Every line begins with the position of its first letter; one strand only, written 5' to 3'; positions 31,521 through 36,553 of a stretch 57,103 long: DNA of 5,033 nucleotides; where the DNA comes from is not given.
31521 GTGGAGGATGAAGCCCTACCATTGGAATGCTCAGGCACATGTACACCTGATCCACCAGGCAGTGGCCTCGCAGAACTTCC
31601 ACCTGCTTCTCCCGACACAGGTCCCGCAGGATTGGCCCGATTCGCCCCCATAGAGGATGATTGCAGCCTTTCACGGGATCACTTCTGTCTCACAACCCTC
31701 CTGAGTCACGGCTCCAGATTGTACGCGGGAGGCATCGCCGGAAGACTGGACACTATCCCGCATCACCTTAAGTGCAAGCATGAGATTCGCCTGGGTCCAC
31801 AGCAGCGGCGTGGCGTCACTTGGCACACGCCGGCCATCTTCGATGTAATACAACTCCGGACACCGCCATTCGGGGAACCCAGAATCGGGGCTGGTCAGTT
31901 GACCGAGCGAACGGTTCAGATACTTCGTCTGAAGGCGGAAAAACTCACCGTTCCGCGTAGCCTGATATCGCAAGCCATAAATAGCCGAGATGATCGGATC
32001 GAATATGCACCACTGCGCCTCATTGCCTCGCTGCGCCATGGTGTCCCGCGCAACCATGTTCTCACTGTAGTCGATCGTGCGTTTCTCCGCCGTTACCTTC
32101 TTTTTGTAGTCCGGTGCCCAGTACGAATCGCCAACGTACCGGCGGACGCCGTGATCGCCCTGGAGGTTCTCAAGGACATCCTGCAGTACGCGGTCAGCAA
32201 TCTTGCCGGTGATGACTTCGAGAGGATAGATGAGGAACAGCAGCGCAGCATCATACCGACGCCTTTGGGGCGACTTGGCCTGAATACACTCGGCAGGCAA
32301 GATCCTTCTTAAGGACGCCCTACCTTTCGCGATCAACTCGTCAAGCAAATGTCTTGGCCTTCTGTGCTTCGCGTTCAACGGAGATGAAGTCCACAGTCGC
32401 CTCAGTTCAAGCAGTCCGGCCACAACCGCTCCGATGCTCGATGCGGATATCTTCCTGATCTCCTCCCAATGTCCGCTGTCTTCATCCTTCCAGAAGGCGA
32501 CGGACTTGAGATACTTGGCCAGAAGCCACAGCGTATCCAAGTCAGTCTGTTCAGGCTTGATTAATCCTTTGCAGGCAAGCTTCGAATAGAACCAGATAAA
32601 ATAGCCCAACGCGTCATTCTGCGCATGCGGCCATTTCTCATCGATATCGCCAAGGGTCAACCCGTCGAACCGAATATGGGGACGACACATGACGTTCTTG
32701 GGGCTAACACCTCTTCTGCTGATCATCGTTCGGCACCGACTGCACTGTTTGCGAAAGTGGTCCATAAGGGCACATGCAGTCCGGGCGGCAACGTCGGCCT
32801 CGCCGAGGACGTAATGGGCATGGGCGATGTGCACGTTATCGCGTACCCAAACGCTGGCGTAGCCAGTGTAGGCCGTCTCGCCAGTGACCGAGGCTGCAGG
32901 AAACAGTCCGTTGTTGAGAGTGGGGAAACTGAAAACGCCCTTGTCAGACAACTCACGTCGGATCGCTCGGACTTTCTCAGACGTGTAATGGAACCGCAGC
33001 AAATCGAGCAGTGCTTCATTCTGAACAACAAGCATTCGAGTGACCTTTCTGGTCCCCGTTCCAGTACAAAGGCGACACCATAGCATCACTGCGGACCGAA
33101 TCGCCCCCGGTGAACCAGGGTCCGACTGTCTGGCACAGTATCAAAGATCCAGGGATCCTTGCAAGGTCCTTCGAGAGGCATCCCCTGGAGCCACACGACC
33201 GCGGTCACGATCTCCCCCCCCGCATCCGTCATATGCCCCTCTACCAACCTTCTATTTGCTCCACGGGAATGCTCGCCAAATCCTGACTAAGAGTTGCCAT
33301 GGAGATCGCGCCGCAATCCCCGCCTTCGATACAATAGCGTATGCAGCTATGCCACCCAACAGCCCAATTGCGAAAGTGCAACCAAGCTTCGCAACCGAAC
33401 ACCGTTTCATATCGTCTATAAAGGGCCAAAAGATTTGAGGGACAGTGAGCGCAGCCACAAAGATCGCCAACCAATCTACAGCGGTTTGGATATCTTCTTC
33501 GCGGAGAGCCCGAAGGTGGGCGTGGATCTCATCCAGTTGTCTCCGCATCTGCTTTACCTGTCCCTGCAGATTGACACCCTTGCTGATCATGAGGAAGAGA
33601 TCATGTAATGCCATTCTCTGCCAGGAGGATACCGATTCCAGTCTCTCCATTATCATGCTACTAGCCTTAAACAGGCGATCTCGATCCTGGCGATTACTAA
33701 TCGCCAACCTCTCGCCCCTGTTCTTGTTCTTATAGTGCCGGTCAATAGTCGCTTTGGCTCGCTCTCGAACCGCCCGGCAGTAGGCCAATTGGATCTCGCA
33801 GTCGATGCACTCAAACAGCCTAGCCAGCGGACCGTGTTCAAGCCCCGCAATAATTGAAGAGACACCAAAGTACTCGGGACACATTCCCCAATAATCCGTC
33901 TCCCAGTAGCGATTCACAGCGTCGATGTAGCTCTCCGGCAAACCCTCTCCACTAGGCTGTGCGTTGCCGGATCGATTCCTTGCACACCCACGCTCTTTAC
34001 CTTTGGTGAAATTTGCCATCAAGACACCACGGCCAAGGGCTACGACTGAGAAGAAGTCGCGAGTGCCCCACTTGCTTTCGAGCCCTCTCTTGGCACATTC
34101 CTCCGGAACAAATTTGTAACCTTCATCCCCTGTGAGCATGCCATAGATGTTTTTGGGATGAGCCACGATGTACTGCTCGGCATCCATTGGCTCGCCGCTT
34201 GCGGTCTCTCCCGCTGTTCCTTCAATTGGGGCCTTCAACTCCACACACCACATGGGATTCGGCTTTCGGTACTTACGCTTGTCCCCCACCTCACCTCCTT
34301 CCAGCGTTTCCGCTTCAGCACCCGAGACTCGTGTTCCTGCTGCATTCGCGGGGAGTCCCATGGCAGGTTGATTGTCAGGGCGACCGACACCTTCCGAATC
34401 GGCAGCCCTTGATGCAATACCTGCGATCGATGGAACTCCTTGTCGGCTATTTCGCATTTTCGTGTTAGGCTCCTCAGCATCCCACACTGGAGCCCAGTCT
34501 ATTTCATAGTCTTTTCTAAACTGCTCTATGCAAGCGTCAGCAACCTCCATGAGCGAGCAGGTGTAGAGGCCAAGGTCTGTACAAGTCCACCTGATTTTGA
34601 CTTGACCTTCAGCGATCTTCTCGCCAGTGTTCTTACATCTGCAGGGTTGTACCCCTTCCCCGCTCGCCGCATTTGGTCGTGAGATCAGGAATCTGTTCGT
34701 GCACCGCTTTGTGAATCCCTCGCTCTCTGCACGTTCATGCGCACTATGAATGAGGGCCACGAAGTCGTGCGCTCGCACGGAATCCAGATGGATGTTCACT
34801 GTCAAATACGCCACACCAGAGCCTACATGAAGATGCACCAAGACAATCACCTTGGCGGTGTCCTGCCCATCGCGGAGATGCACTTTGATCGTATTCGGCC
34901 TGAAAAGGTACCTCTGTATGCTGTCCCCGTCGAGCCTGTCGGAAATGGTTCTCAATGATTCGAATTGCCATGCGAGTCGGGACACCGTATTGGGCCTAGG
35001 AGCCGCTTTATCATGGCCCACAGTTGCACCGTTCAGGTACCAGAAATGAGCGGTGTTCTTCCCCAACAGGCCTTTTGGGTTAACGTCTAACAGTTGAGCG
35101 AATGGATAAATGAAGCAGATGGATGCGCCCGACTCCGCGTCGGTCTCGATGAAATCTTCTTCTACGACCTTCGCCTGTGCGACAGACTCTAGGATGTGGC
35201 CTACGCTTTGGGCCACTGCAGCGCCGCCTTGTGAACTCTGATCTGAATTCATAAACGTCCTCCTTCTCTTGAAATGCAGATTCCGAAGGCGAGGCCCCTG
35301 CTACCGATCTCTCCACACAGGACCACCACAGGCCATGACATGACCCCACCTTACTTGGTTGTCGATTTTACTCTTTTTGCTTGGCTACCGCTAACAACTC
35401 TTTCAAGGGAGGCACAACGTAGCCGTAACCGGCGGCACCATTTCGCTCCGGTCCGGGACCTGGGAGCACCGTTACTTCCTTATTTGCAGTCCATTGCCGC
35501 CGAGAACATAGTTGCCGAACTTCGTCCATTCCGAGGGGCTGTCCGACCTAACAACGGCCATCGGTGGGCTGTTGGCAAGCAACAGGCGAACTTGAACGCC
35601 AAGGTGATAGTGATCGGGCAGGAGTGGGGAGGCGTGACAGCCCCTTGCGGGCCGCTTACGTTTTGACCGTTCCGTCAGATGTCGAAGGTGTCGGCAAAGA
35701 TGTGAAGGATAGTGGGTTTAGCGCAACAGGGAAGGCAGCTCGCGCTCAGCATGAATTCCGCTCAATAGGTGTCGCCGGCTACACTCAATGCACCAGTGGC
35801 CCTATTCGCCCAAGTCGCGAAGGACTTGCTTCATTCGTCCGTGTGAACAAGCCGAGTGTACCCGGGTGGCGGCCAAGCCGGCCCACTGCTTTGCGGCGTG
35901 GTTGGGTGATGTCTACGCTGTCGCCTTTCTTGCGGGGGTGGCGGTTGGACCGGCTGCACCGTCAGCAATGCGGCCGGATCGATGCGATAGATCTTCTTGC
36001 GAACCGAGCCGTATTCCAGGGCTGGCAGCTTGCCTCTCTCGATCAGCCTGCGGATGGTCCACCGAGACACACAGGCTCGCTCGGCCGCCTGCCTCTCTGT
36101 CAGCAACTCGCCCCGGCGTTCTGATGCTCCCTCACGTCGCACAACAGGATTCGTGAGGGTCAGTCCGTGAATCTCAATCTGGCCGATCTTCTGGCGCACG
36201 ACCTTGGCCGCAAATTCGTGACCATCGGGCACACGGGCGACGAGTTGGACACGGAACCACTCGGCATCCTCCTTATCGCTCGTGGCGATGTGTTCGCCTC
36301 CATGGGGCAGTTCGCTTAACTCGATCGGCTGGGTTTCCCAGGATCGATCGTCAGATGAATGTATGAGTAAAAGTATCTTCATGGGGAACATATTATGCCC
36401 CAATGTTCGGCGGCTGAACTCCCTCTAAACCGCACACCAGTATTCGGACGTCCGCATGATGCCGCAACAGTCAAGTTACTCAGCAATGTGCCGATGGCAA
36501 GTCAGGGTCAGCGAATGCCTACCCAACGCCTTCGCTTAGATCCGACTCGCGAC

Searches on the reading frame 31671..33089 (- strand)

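Call 13: search_protein_families(library=pfam, proteins=[window:31671-33089:-], max_evalue=0.01)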
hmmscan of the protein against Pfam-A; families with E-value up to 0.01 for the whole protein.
window:31671-33089:- (472 aa): 1 family
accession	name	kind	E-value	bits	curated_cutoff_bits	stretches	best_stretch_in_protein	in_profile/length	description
PF00723.27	Glyco_hydro_15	-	1.1e-11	44.7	22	1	57-233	20-196/427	Glycosyl hydrolases family 15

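Call 115: search_protein_families(library=padloc, proteins=[window:31671-33089:-], max_evalue=0.001)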
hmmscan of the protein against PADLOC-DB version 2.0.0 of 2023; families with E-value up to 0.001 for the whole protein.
window:31671-33089:- (472 aa): 0 families

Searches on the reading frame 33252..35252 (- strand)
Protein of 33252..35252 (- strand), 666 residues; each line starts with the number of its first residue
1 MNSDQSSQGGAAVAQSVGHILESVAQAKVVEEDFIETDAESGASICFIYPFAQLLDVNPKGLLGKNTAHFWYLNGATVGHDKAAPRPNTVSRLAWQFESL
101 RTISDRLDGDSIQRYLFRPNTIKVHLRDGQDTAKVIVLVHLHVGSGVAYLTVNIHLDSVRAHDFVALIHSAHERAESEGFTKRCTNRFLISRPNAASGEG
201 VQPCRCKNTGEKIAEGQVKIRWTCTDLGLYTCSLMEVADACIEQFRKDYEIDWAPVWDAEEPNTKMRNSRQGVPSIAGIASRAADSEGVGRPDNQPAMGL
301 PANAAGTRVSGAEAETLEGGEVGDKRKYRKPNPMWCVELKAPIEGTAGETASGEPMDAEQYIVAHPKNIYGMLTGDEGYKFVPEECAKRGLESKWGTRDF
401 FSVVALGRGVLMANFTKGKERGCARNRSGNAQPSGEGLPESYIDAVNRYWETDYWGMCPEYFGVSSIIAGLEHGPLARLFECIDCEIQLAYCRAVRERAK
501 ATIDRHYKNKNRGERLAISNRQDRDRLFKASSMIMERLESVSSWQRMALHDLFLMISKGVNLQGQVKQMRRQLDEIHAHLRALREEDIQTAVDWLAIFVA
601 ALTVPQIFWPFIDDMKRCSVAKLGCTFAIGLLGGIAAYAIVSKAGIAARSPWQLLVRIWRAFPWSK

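Call 13: search_protein_families(library=pfam, proteins=[window:33252-35252:-], max_evalue=0.01)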
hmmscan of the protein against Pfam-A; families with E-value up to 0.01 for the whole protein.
window:33252-35252:- (666 aa): 0 families

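Call 63: search_protein_families(library=phrogs, proteins=[window:33252-35252:-], max_evalue=0.01)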
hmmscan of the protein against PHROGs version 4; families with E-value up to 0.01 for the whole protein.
window:33252-35252:- (666 aa): 0 families

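Call 115: search_protein_families(library=padloc, proteins=[window:33252-35252:-], max_evalue=0.001)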
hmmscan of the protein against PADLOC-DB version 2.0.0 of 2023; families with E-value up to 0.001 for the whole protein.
window:33252-35252:- (666 aa): 1 family
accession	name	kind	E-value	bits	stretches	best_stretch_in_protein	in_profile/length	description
PDLC01174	CorA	-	0.00047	17.2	1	552-621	349-419/446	CorA-like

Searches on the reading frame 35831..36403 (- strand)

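Call 63: search_protein_families(library=phrogs, proteins=[window:35831-36403:-], max_evalue=0.01)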
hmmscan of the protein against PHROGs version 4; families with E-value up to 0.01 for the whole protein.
window:35831-36403:- (190 aa): 4 families
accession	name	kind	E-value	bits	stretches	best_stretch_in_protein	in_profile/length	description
phrog_66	-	integration and excision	9e-06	26.6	1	88-161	81-155/412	excisionase and transcriptional regulator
phrog_2474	-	transcription regulation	1.5e-05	25.9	1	96-142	44-90/118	MerR-like transcriptional regulator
phrog_9136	-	unknown function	0.0004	21.5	1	21-71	11-60/78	-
phrog_2907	-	integration and excision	0.009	17.4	0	99-143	5-50/117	excisionase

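Call 92: search_protein_families(library=pfam, proteins=[window:35831-36403:-], max_evalue=0.001)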
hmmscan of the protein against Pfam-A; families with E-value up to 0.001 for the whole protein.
window:35831-36403:- (190 aa): 1 family
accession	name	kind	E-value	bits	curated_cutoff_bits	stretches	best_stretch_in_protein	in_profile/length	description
PF12728.13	HTH_17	-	2.5e-05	24.9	27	1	100-147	1-44/51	Helix-turn-helix domain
